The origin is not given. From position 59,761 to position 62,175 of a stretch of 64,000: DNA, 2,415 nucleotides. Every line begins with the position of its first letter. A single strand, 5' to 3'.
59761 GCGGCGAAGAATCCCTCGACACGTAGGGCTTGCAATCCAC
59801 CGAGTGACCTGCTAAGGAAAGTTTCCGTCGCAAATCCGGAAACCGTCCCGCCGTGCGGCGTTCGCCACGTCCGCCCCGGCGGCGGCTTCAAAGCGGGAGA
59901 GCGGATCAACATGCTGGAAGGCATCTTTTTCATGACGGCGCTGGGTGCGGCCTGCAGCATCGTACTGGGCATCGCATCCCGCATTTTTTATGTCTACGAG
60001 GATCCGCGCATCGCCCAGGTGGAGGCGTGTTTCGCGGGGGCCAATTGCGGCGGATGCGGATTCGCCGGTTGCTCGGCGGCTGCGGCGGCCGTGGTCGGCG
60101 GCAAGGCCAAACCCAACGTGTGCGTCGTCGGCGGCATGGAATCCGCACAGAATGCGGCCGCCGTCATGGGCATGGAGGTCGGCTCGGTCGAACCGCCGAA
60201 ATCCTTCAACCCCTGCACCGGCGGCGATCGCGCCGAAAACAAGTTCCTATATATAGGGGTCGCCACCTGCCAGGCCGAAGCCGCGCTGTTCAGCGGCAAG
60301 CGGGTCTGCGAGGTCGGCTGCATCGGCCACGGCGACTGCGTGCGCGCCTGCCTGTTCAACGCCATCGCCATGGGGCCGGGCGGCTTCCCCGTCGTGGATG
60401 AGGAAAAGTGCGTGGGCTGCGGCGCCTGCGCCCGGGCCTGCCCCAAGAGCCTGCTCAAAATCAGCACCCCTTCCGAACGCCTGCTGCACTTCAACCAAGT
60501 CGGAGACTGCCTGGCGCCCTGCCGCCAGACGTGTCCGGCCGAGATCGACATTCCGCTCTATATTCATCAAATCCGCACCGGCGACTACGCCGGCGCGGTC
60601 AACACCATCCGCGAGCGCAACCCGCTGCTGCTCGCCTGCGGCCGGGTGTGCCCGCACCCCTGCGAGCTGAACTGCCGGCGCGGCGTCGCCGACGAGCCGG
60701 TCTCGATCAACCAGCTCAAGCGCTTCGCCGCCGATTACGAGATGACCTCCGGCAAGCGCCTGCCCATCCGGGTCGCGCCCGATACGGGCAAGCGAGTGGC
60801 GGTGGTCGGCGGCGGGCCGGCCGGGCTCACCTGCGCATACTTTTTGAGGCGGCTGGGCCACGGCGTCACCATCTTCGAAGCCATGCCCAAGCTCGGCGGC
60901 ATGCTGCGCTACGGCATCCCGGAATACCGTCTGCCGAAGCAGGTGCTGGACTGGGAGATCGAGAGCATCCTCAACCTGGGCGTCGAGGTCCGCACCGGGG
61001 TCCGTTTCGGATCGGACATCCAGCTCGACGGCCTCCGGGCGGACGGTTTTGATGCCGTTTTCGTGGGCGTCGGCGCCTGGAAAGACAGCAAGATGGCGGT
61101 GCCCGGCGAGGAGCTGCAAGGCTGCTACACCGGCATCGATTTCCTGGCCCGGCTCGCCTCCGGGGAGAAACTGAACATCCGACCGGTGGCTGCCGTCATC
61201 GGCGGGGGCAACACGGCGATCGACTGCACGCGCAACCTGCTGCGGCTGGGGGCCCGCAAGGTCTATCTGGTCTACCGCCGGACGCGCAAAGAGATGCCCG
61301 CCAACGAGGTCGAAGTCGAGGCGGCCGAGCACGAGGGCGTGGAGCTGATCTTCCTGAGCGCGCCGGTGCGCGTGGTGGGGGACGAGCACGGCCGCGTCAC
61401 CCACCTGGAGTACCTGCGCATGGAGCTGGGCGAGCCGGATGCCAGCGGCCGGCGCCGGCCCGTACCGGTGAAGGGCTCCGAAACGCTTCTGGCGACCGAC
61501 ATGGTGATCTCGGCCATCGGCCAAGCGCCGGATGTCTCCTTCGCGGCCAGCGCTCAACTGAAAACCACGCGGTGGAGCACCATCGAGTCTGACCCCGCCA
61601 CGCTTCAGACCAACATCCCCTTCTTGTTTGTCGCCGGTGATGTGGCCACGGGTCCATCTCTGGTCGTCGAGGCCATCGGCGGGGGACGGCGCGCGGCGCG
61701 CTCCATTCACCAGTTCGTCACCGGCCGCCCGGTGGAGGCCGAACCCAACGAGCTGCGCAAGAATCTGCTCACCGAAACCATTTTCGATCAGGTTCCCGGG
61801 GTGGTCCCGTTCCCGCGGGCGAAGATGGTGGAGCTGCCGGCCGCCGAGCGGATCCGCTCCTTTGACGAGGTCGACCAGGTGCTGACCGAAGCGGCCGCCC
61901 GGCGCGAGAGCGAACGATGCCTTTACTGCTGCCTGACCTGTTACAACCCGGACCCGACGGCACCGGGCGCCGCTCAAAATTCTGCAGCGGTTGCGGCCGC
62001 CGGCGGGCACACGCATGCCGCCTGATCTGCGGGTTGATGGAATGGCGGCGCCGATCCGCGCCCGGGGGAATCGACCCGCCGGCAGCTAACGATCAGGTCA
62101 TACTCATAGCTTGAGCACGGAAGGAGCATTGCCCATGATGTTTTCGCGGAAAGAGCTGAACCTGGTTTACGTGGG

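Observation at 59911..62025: RnfB fused to a complete GltD/NfnB-like flavoprotein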

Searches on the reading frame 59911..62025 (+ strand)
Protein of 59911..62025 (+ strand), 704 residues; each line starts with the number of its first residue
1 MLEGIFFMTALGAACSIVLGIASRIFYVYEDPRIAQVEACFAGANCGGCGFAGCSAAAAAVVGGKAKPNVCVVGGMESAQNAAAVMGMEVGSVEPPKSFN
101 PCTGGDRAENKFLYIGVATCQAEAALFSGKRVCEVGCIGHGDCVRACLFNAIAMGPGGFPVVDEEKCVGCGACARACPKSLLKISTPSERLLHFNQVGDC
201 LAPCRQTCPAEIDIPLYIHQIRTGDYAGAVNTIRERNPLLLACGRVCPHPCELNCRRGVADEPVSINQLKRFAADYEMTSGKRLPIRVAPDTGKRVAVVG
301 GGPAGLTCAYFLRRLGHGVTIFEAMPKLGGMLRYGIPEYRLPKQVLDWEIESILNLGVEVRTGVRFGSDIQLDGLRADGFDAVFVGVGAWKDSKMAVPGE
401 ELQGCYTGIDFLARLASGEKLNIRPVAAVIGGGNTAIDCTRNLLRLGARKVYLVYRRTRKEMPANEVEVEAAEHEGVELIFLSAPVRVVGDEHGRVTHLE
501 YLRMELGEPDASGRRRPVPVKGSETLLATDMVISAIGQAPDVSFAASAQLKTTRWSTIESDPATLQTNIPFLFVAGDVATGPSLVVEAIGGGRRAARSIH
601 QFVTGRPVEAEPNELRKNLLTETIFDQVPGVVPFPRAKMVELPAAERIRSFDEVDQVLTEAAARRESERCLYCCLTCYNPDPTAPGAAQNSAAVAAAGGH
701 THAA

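Call 3: search_protein_families(library=pfam, proteins=[window:59911-62025:+], max_evalue=0.01)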
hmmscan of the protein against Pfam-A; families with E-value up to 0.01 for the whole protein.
window:59911-62025:+ (704 aa): 20 families
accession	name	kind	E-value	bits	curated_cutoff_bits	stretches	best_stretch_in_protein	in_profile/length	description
PF07992.20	Pyr_redox_2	-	2.2e-33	116.4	26.1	1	295-592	2-291/291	Pyridine nucleotide-disulphide oxidoreductase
PF14691.11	Fer4_20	-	2.8e-22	79.1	25.8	1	201-280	29-111/113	Dihydroprymidine dehydrogenase domain II, 4Fe-4S cluster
PF00070.33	Pyr_redox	-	5.6e-15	56.1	22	2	295-329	1-35/82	Pyridine nucleotide-disulphide oxidoreductase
PF13738.12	Pyr_redox_3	-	1.8e-13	50.8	30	1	427-576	167-305/305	Pyridine nucleotide-disulphide oxidoreductase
PF04060.18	FeS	-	2.1e-09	37.4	23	1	43-72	3-32/33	Putative Fe-S cluster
PF13450.12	NAD_binding_8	-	2.9e-09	37.5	21.9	1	298-333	1-36/68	NAD(P)-binding Rossmann-like domain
PF00037.32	Fer4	-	7.9e-08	32.3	21.1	1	160-178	1-19/24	4Fe-4S binding domain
PF12838.12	Fer4_7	-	1e-07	32.7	27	1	137-179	2-50/52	4Fe-4S dicluster domain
PF12837.12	Fer4_6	-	4.4e-07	30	25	1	159-178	1-20/24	4Fe-4S binding domain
PF13187.11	Fer4_9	-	1.1e-06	29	27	1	137-180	2-50/52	4Fe-4S dicluster domain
PF14697.11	Fer4_21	-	1.6e-06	28.6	35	2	134-178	5-52/59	4Fe-4S dicluster domain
PF12797.12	Fer4_2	-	3.1e-06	27.2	24.5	1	159-178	2-21/22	4Fe-4S binding domain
PF01266.30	DAO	-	4.4e-06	26.9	27.9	1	295-329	1-35/353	FAD dependent oxidoreductase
PF12831.13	FAD_oxidored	-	2e-05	24.5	27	1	296-332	2-38/416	FAD dependent oxidoreductase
PF00890.30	FAD_binding_2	-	4.7e-05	23.2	20.4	1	296-332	2-38/414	FAD binding domain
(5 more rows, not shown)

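Call 4: search_protein_families(library=ncbifam, proteins=[window:59911-62025:+], max_evalue=0.01)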
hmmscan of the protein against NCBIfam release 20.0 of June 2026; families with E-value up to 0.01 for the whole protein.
window:59911-62025:+ (704 aa): 111 families (the best 25 are shown)
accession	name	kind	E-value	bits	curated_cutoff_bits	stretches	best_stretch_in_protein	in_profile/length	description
NF009410.0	PRK12771.1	subfamily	2.4e-156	521.7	516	1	200-679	46-519/566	NAD(P)-binding protein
NF009454.0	PRK12814.1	equivalog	1.9e-154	515.6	916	1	189-675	90-574/657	putative NADPH-dependent glutamate synthase small subunit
NF009414.0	PRK12778.1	equivalog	4.1e-123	412.2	1103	1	200-604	334-750/752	bifunctional dihydroorotate dehydrogenase B NAD binding subunit/NADPH-dependent glutamate synthase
TIGR01316.1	gltA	equivalog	1.7e-117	393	471.75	1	199-603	33-449/449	NADPH-dependent glutamate synthase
TIGR03315.1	Se_ygfK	equivalog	4.6e-97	325.6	835.3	1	198-688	440-901/1012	putative selenate reductase subunit YgfK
NF010590.0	PRK13984.1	equivalog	1.5e-93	314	946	2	203-604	197-607/611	putative oxidoreductase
TIGR01318.1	gltD_gamma_fam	subfamily_domain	1e-91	307.8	482.95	1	202-603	48-465/467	glutamate synthase, small subunit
NF009408.0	PRK12769.1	equivalog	1.6e-91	307.4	1003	1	203-604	235-652/659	formate-dependent uric acid utilization protein AegA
NF009413.0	PRK12775.1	equivalog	2.7e-90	303.5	1895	1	199-604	335-755/1006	putative trifunctional 2-polyprenylphenol hydroxylase/glutamate synthase subunit beta/ferritin domain-containing protein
NF009415.0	PRK12779.1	equivalog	5.3e-80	269.5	1519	1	206-607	212-630/944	putative bifunctional glutamate synthase subunit beta/2-polyprenylphenol hydroxylase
NF009451.0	PRK12809.1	equivalog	1.6e-74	251.3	1154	1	202-600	217-631/639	formate-dependent uric acid utilization protein YgfT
NF009409.0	PRK12770.1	subfamily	6.5e-74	249.1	343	1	289-606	14-353/360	putative glutamate synthase subunit beta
TIGR01317.1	GOGAT_sm_gam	subfamily_domain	2e-70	238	447.7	1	199-605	46-480/485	glutamate synthase small subunit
NF005503.0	PRK07118.1-2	equivalog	7.5e-48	163.3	252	1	2-210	3-212/292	RnfABCDGE type electron transport complex subunit B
NF045663.1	diclust_near_Sec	equivalog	8.4e-46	156.4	530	2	201-443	17-254/759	pyridine nucleotide-disulfide oxidoreductase/dicluster-binding protein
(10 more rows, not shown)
